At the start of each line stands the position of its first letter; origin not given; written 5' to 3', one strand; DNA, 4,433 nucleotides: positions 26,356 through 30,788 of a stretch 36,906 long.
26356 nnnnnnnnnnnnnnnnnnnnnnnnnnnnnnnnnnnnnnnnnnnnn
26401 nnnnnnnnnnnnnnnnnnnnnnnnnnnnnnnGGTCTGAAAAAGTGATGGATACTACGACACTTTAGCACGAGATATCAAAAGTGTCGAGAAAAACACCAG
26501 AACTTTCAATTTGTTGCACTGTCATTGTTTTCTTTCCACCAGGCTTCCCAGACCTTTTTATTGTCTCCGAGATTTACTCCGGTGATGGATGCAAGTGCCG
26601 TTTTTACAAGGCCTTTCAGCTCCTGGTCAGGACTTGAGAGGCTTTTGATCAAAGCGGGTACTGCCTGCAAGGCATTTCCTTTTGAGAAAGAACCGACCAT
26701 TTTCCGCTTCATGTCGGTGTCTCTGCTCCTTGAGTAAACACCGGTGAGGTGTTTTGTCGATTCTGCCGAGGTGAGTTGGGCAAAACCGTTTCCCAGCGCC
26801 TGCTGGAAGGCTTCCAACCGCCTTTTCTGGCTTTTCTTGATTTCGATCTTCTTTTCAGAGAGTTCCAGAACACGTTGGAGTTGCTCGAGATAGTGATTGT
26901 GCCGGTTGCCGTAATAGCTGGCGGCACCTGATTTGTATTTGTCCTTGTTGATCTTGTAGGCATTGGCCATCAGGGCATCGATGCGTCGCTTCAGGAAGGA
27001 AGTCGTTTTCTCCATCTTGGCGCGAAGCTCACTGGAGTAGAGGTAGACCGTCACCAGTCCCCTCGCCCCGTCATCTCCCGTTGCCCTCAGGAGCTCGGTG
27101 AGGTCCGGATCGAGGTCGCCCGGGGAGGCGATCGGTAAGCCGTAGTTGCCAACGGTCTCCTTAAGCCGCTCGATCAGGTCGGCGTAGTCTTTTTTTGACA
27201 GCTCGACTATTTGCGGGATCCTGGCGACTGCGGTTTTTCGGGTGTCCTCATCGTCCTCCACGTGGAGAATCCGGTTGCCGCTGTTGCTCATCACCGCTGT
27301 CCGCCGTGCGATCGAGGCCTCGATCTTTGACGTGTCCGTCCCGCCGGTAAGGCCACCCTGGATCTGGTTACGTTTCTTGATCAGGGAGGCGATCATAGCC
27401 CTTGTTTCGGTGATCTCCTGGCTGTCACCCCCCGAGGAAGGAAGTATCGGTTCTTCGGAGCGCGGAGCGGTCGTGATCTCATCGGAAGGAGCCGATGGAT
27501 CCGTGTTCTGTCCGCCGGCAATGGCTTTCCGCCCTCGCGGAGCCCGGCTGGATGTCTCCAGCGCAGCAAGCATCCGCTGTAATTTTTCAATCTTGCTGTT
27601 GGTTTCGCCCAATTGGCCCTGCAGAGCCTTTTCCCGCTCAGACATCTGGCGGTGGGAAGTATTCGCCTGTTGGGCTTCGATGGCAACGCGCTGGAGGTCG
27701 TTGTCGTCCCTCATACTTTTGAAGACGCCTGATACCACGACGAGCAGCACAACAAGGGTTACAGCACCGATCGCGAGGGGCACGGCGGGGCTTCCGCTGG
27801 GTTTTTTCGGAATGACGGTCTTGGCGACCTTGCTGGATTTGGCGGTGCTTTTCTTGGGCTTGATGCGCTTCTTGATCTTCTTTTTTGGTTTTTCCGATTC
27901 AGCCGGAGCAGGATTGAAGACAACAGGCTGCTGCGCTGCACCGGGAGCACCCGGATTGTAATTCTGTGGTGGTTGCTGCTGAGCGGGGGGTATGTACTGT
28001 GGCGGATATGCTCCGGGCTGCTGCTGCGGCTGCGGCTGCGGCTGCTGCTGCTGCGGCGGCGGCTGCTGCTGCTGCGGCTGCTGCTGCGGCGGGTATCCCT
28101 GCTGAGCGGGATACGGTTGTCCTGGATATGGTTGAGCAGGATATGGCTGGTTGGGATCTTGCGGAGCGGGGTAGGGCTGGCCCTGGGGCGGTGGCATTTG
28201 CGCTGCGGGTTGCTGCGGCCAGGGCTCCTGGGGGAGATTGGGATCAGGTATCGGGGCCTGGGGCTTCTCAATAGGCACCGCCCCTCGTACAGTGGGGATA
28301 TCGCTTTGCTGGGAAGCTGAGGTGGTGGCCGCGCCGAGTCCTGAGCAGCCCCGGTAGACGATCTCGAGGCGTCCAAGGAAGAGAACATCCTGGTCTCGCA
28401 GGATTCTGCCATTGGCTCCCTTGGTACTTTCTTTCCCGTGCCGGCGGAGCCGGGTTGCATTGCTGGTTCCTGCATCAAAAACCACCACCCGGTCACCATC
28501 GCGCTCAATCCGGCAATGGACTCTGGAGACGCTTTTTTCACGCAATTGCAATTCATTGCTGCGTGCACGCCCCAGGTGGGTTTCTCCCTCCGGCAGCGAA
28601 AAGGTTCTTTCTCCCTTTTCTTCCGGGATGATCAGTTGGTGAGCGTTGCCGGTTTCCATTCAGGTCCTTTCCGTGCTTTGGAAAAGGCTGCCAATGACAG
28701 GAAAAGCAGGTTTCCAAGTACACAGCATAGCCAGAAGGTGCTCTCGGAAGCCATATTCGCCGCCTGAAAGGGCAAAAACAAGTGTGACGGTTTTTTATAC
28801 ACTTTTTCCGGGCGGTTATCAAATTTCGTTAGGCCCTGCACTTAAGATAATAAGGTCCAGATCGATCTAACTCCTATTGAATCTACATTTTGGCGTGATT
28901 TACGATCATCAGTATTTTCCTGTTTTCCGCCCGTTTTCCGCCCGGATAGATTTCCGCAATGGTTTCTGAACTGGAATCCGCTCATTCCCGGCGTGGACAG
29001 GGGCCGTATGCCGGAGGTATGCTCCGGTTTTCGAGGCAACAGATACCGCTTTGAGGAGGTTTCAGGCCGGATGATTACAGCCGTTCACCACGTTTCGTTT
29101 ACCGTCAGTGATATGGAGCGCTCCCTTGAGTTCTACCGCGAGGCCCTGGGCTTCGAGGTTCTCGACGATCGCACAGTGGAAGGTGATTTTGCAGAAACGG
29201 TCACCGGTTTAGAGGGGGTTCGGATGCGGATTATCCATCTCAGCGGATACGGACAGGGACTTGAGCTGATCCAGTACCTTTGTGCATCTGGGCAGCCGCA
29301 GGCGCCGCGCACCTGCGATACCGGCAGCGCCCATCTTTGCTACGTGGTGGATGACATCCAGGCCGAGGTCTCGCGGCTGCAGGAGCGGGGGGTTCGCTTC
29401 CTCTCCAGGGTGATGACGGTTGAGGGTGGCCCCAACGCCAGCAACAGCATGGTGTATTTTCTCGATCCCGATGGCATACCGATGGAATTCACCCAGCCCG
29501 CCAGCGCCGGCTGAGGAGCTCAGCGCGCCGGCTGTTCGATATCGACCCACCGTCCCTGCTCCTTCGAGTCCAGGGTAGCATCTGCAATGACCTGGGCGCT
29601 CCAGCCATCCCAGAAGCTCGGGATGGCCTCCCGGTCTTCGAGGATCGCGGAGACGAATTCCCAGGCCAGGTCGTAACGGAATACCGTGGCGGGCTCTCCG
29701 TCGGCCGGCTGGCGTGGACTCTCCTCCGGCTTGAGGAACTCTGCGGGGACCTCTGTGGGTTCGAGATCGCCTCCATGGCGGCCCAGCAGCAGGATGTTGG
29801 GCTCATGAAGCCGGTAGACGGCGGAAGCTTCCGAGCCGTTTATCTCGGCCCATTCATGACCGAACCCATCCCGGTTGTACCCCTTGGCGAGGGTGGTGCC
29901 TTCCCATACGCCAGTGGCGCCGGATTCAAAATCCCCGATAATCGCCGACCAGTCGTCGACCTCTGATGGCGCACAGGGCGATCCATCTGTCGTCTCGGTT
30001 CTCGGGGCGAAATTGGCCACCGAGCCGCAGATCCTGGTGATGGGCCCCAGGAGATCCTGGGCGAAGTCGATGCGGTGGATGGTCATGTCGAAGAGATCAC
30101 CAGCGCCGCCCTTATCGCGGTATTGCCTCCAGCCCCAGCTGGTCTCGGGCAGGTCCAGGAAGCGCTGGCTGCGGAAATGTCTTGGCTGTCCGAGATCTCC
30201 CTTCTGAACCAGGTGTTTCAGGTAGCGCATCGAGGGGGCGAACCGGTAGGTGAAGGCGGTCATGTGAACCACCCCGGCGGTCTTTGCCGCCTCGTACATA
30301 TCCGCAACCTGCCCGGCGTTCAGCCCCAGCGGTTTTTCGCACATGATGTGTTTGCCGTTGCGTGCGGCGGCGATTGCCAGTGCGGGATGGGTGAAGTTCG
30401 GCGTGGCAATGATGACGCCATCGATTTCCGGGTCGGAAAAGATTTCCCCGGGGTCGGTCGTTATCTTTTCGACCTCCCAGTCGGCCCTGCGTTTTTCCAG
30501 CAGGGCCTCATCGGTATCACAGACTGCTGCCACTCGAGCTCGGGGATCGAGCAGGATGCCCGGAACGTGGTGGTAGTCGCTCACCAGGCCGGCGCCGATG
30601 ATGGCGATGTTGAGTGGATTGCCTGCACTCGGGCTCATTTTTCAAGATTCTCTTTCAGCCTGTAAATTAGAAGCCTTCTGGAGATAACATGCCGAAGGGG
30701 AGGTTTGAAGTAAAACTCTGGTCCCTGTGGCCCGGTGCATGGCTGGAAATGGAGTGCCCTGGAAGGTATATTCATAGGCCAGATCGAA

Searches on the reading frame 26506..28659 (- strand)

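Call 22: search_protein_families(library=pfam, proteins=[window:26506-28659:-], max_evalue=0.001)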
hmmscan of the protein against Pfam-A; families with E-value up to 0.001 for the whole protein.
window:26506-28659:- (717 aa): 2 families
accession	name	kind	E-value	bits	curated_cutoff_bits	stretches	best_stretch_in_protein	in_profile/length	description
PF00498.31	FHA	-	1.9e-09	38.3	20.7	1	28-96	2-67/67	FHA domain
PF16697.10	Yop-YscD_cpl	-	2.6e-08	34.4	33.2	1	19-100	11-88/94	Inner membrane component of T3SS, cytoplasmic domain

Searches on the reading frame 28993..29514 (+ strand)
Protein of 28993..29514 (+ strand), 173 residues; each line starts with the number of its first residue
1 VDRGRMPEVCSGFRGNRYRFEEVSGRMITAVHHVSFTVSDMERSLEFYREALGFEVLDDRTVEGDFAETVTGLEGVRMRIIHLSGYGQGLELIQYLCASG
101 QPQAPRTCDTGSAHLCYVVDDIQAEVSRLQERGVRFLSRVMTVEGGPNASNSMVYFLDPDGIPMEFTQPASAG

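Call 22: search_protein_families(library=pfam, proteins=[window:28993-29514:+], max_evalue=0.001)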
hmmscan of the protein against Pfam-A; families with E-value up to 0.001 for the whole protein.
window:28993-29514:+ (173 aa): 6 families
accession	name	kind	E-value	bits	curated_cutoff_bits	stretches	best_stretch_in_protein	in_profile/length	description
PF00903.31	Glyoxalase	-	5e-19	69.3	20.6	1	31-166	2-121/121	Glyoxalase/Bleomycin resistance protein/Dioxygenase superfamily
PF13669.12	Glyoxalase_4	-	2.4e-13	50.7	27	1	32-140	1-97/109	Glyoxalase/Bleomycin resistance protein/Dioxygenase superfamily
PF18029.7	Glyoxalase_6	-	5.1e-07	30.8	23.6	1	34-164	2-103/106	Glyoxalase-like domain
PF13468.12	Glyoxalase_3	-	1.8e-06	28.6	25.1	1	32-159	2-123/176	Glyoxalase-like domain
PF22677.2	Ble-like_N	-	2.7e-06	27.5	24.5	1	33-57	4-28/41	Bleomycin resistance protein-like N-terminal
PF12681.13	Glyoxalase_2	-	0.00013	22.3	30.1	0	36-167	6-114/118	Glyoxalase-like domain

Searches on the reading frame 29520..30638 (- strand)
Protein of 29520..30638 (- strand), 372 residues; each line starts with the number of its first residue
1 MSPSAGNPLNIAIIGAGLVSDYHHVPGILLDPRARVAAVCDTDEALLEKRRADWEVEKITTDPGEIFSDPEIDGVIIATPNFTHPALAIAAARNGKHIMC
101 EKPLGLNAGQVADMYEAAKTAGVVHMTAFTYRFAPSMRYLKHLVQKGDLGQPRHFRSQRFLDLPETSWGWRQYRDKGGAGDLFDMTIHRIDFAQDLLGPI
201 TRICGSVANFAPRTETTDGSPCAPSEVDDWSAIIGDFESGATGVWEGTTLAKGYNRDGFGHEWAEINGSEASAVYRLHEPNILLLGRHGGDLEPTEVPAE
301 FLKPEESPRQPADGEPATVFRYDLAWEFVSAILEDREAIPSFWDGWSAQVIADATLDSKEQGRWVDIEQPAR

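Call 22: search_protein_families(library=pfam, proteins=[window:29520-30638:-], max_evalue=0.001)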
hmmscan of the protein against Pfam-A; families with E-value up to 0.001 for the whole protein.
window:29520-30638:- (372 aa): 3 families
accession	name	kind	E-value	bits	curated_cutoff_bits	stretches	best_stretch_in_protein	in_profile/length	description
PF01408.29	GFO_IDH_MocA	-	1.4e-25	90.7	24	1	9-127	1-118/120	Oxidoreductase family, NAD-binding Rossmann fold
PF22725.1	GFO_IDH_MocA_C3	-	6.6e-24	84.7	27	1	138-273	2-123/124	GFO/IDH/MocA C-terminal domain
PF02894.22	GFO_IDH_MocA_C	-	1.1e-16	61.7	22.9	1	141-367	1-218/218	Oxidoreductase family, C-terminal alpha/beta domain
